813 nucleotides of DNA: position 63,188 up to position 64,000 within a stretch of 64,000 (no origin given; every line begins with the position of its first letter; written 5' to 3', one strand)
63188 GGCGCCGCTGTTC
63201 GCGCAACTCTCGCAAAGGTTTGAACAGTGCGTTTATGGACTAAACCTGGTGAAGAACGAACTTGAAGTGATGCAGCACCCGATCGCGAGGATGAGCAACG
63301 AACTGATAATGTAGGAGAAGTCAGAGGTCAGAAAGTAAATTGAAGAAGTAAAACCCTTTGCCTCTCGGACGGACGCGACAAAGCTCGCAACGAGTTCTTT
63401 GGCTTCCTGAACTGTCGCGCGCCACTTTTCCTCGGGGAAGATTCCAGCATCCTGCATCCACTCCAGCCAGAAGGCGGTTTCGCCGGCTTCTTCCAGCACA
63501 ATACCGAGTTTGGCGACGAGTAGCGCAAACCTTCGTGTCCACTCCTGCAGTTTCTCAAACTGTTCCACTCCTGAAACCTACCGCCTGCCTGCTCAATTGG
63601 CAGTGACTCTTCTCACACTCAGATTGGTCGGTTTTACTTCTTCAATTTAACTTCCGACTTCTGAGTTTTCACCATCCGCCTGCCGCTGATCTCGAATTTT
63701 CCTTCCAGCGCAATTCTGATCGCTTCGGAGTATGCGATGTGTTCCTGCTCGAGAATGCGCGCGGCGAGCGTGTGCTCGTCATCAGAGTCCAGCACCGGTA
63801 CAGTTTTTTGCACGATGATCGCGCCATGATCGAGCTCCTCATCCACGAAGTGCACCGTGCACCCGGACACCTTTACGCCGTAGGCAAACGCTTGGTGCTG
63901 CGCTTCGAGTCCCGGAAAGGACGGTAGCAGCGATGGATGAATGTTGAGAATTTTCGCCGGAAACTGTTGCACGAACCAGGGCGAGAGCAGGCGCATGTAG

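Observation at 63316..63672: Inverted-repeat cassette with heptad-periodic arms carrying a truncated four-helix-bundle (23S rRNA IVS-type) gene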

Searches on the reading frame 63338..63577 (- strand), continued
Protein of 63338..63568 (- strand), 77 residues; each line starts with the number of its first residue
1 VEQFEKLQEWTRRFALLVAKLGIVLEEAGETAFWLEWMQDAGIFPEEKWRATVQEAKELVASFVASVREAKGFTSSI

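Call 69: get_annotated_region(hit=H6, flank=1200)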
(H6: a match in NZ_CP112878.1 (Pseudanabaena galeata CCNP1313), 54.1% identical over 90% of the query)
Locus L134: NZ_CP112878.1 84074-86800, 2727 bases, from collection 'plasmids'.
description: Pseudanabaena galeata CCNP1313 plasmid pPg_04, complete sequence
organism: Pseudanabaena galeata CCNP1313 (NCBI taxid 2602720)
taxonomy: Bacteria; Cyanobacteriota; Cyanophyceae; Pseudanabaenales; Pseudanabaenaceae; Pseudanabaena; Pseudanabaena galeata; Pseudanabaena galeata CCNP1313
host: -; source: -; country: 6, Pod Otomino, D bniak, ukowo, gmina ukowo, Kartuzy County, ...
typing (MOB-suite, as given by PLSDB): mobilizable; relaxase MOBP
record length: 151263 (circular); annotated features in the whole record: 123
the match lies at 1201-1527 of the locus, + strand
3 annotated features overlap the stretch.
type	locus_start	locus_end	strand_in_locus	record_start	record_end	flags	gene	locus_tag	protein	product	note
CDS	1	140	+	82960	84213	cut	csx2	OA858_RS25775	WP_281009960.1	TIGR02221 family CRISPR-associated protein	GO:0043571 - maintenance of CRISPR repeat elements [Evidence IEA]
CDS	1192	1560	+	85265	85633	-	-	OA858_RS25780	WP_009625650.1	four helix bundle protein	-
CDS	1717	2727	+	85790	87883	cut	cas1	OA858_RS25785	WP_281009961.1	CRISPR-associated endonuclease Cas1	GO:0043571 - maintenance of CRISPR repeat elements [Evidence IEA]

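Call 70: get_annotated_region(hit=H12, flank=1200)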
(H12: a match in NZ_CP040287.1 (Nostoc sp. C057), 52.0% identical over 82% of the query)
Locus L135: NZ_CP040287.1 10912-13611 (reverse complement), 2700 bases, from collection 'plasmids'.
description: Nostoc sp. C057 plasmid p057_F, complete sequence
organism: Nostoc sp. C057 (NCBI taxid 2576903)
taxonomy: Bacteria; Cyanobacteriota; Cyanophyceae; Nostocales; Nostocaceae; Nostoc; Nostoc sp. C057
host: -; source: Phaeoceros,pure culture; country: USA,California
typing (MOB-suite, as given by PLSDB): mobilizable; replicon rep_cluster_1622; relaxase MOBP
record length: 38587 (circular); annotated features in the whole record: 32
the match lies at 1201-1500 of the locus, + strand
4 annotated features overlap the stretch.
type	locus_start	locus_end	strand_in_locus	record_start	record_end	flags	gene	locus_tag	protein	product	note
CDS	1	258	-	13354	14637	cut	-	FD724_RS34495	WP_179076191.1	pentapeptide repeat-containing protein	-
CDS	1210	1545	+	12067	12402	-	-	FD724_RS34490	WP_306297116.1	four helix bundle protein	-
CDS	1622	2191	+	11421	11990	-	-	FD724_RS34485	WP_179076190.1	site-specific integrase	GO:0015074 - DNA integration [Evidence IEA]; GO:0006310 - DNA recombination [Evidence IEA]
CDS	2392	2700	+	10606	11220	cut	-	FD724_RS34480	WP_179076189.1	hypothetical protein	-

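Call 71: get_annotated_region(hit=H16, flank=1200)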
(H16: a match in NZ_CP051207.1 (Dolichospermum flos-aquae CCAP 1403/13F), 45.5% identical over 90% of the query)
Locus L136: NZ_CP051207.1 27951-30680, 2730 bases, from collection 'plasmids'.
description: Dolichospermum flos-aquae CCAP 1403/13F plasmid pAfl69, complete sequence
organism: Dolichospermum flos-aquae CCAP 1403/13F (NCBI taxid 315271)
taxonomy: Bacteria; Cyanobacteriota; Cyanophyceae; Nostocales; Aphanizomenonaceae; Dolichospermum; Dolichospermum flos-aquae; Dolichospermum flos-aquae CCAP 1403/13F
host: -; source: cell culture,freshwater; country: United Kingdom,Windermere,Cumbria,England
typing (MOB-suite, as given by PLSDB): non-mobilizable; replicon rep_cluster_345
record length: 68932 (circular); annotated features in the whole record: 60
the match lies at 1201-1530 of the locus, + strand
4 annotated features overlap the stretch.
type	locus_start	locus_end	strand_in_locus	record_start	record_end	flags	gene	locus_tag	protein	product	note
CDS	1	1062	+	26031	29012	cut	-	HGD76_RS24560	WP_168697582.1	helicase-related protein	-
CDS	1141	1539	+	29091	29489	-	-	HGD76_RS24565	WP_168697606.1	four helix bundle protein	-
CDS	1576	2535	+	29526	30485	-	-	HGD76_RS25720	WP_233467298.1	hypothetical protein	-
CDS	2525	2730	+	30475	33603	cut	-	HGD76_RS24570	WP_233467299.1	DNA methyltransferase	-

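Call 72: get_annotated_region(hit=H26, flank=1200)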
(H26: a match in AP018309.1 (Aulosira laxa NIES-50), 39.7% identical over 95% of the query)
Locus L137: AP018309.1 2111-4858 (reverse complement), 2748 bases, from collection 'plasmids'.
description: Aulosira laxa NIES-50 plasmid plasmid2 DNA, complete genome
organism: Aulosira laxa NIES-50 (NCBI taxid 1541988)
taxonomy: Bacteria; Cyanobacteriota; Cyanophyceae; Nostocales; Fortieaceae; Aulosira; Aulosira laxa; Aulosira laxa NIES-50
host: -; source: -; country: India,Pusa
typing (MOB-suite, as given by PLSDB): conjugative; relaxase MOBF; mating-pair formation MPF_T
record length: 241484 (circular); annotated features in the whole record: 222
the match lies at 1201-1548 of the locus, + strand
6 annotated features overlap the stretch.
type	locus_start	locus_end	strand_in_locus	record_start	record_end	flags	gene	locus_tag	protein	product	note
CDS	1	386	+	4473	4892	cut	-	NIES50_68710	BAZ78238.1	hypothetical protein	-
CDS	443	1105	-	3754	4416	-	-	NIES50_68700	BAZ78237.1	hypothetical protein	-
CDS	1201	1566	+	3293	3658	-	-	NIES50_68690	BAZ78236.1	hypothetical protein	-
CDS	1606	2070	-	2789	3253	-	-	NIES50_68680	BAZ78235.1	hypothetical protein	-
CDS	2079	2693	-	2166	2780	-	-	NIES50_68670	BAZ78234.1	hypothetical protein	-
CDS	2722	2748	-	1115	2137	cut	-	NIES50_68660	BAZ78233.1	integrase/recombinase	-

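Call 73: get_annotated_region(hit=H28, flank=1200)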
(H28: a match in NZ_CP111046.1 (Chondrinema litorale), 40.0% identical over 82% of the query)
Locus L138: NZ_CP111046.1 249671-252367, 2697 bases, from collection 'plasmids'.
description: Chondrinema litorale strain WSW3-B12 plasmid unnamed4
organism: Chondrinema litorale (NCBI taxid 2994555)
taxonomy: Bacteria; Bacteroidota; Cytophagia; Cytophagales; Flammeovirgaceae; Chondrinema; Chondrinema litorale
host: -; source: Seaweed,red alga; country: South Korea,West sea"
typing (MOB-suite, as given by PLSDB): non-mobilizable
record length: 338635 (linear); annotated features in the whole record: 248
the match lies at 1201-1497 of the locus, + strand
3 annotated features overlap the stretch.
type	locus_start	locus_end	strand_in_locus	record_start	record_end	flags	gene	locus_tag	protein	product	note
CDS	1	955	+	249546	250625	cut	-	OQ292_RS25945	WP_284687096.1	efflux RND transporter periplasmic adaptor subunit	GO:0006810 - transport [Evidence IEA]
CDS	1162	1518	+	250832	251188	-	-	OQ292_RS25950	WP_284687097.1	four helix bundle protein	-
CDS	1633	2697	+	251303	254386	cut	-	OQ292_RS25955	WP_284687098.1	efflux RND transporter permease subunit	GO:0055085 - transmembrane transport [Evidence IEA]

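Call 74: get_annotated_region(hit=H30, flank=1200)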
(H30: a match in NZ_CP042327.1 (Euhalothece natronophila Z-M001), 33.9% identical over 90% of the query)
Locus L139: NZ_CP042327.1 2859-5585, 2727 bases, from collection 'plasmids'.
description: Euhalothece natronophila Z-M001 plasmid pEu1, complete sequence
organism: Euhalothece natronophila Z-M001 (NCBI taxid 522448)
taxonomy: Bacteria; Cyanobacteriota; Cyanophyceae; Chroococcales; Halothecacae; Euhalothece; Euhalothece natronophila; Euhalothece natronophila Z-M001
host: -; source: cell culture,soda lake Magadi; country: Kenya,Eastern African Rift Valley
typing (MOB-suite, as given by PLSDB): non-mobilizable
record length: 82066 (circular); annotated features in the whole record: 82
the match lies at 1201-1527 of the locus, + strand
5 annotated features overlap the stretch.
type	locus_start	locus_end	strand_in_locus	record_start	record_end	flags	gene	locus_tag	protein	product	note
CDS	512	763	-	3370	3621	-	-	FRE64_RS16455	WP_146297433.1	UPF0175 family protein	-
CDS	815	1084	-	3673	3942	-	-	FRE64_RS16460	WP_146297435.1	hypothetical protein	-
CDS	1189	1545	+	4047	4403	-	-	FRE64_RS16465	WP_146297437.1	four helix bundle protein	-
CDS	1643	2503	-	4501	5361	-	-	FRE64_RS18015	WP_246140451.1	hypothetical protein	-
CDS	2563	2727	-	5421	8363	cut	-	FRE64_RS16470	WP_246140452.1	N-6 DNA methylase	GO:0006306 - DNA methylation [Evidence IEA]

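Call 75: get_annotated_region(hit=H14, flank=1200)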
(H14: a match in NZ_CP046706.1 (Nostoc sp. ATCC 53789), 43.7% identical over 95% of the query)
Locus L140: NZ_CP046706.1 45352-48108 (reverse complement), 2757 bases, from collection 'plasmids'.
description: Nostoc sp. ATCC 53789 plasmid pNsp_c, complete sequence
organism: Nostoc sp. ATCC 53789 (NCBI taxid 76335)
taxonomy: Bacteria; Cyanobacteriota; Cyanophyceae; Nostocales; Nostocaceae; Nostoc; Nostoc sp. ATCC 53789
host: -; source: -; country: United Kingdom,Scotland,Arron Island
typing (MOB-suite, as given by PLSDB): non-mobilizable; replicon rep_cluster_317; mating-pair formation MPF_T
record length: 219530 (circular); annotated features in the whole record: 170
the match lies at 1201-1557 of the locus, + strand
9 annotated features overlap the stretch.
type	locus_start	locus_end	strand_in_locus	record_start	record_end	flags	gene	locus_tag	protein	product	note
CDS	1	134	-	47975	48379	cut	-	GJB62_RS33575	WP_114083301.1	hypothetical protein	-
CDS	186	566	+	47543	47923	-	-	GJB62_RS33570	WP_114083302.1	hypothetical protein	-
CDS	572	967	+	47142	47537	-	-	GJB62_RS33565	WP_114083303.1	ASCH domain-containing protein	-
CDS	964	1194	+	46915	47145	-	-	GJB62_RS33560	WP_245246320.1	DNA cytosine methyltransferase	-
CDS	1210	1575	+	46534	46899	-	-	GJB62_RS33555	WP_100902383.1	four helix bundle protein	-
CDS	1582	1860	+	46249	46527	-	-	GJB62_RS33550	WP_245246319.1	hypothetical protein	-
CDS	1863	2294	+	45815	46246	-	-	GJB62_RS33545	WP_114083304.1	DUF1392 family protein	-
CDS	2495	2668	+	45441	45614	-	-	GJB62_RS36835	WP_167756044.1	hypothetical protein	-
CDS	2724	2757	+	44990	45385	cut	-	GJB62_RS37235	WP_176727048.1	hypothetical protein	-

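Call 77: search_solved_structures(query=A1, max_evalue=0.01, show_alignments=1)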
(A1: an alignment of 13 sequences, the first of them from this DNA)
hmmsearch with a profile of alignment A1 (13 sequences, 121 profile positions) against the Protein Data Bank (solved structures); distinct sequences matched with E-value up to 0.01: 1.
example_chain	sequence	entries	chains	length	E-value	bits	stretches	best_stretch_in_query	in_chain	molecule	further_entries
2rld_A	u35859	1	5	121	1.5e-25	93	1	7-115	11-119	Uncharacterized protein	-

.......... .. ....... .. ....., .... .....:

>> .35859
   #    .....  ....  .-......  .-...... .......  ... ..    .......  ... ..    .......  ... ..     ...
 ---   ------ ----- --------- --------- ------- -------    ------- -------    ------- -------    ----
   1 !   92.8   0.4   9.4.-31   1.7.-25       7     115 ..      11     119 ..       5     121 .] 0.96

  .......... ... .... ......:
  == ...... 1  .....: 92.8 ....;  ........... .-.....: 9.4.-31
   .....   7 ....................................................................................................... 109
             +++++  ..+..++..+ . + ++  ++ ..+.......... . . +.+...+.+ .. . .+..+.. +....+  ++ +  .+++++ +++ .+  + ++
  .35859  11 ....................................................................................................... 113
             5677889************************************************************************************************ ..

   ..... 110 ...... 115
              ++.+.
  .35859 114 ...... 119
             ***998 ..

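Call 79: search_protein_families(library=pfam, proteins=[P0035, P0004, L129:1174-1530:+, L140:1210-1575:+], max_evalue=0.001)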
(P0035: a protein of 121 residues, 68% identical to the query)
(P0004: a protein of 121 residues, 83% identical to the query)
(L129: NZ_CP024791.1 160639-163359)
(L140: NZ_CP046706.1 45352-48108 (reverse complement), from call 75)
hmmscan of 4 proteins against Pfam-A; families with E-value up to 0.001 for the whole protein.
P0035 (121 aa): 1 family
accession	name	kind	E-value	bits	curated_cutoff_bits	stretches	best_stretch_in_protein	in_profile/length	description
PF05635.17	23S_rRNA_IVP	-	9.9e-21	74.4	33.8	1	8-106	6-103/106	23S rRNA-intervening sequence protein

P0004 (121 aa): 1 family
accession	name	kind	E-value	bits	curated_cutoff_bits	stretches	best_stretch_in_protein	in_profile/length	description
PF05635.17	23S_rRNA_IVP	-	3.4e-18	66.3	33.8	1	9-106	7-103/106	23S rRNA-intervening sequence protein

L129:1174-1530:+ (118 aa): 1 family
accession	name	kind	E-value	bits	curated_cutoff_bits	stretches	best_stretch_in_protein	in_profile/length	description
PF05635.17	23S_rRNA_IVP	-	2.9e-25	89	33.8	1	5-109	3-105/106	23S rRNA-intervening sequence protein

L140:1210-1575:+ (121 aa): 1 family
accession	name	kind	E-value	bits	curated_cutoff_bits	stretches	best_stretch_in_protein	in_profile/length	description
PF05635.17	23S_rRNA_IVP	-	3.7e-24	85.4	33.8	1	4-109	2-105/106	23S rRNA-intervening sequence protein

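Call 82: find_related_loci(query=A1, collection=metagenome_contigs, flank=2500)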
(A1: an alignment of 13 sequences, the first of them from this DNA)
Query A1 (80 aa) in metagenome_contigs; peptide patterns used: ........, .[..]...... (x = any residue, [..] = any of these).
600 stretches matched a pattern (row limit reached: there are more); 416 encode a relative of the query (tblastn E <= 1e-3); the best 80 are kept; 80 distinct loci.
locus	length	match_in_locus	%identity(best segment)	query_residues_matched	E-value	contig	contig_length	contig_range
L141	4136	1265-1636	53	1-80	8e-31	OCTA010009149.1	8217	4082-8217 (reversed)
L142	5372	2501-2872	53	1-80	8e-31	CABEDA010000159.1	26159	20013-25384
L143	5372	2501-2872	52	1-80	1e-30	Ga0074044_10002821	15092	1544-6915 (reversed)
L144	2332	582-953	53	1-80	1e-30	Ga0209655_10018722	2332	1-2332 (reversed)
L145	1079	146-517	53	1-80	2e-31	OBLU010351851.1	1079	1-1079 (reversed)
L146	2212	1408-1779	52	1-80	3e-30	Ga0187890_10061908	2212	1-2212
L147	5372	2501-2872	52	1-80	1e-29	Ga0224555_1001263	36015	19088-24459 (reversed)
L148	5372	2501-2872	52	1-80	9e-30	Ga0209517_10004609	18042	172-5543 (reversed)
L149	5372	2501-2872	52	1-80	2e-29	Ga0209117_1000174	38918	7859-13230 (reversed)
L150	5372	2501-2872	50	1-80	2e-28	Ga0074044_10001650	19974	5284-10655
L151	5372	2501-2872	48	1-80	4e-28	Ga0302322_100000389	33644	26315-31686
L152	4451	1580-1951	48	1-80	4e-28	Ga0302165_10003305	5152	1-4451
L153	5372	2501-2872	48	1-80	4e-28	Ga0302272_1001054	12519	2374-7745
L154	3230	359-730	51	1-80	2e-27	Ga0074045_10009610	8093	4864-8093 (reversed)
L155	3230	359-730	51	1-80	2e-27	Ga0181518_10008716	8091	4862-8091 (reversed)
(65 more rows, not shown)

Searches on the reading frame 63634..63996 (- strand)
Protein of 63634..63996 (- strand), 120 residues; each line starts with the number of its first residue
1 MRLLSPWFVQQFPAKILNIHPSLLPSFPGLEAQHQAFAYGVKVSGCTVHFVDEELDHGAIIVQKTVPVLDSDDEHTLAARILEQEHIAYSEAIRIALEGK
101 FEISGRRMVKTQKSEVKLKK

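Call 4: search_protein_families(library=pfam, proteins=[window:63634-63996:-], max_evalue=1)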
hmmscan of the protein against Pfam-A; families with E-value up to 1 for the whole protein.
window:63634-63996:- (120 aa): 1 family
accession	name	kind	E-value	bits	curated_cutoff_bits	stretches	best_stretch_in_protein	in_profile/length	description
PF00551.24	Formyl_trans_N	-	5.2e-36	124.5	26.1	1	1-93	89-181/181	Formyl transferase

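Call 5: search_protein_families(library=ncbifam, proteins=[window:63634-63996:-], max_evalue=1)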
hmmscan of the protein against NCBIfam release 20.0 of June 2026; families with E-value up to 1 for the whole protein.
window:63634-63996:- (120 aa): 7 families
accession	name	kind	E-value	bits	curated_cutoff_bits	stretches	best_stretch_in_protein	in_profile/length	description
TIGR00639.1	PurN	equivalog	3.4e-41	140.9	150.1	1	1-102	89-190/192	phosphoribosylglycinamide formyltransferase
NF004684.0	PRK06027.1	subfamily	4.7e-25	88.9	223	1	1-109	175-283/286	formyltetrahydrofolate deformylase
TIGR00655.1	PurU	equivalog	3e-24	86.1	285.95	1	1-101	170-270/280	formyltetrahydrofolate deformylase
TIGR00460.1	fmt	equivalog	8.9e-17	61.2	201.5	1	2-83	90-171/315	methionyl-tRNA formyltransferase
NF005755.0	PRK07579.1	equivalog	4.3e-11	43.1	238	1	9-102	75-173/245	dTDP-4-amino-4,6-dideoxyglucose formyltransferase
NF005998.1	PRK08125.1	equivalog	1.3e-07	30.4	777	1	8-95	92-179/649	bifunctional UDP-4-amino-4-deoxy-L-arabinose formyltransferase/UDP-glucuronic acid oxidase ArnA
NF005414.0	PRK06988.1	equivalog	1.6e-06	27.3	316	1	16-81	102-167/311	formyltransferase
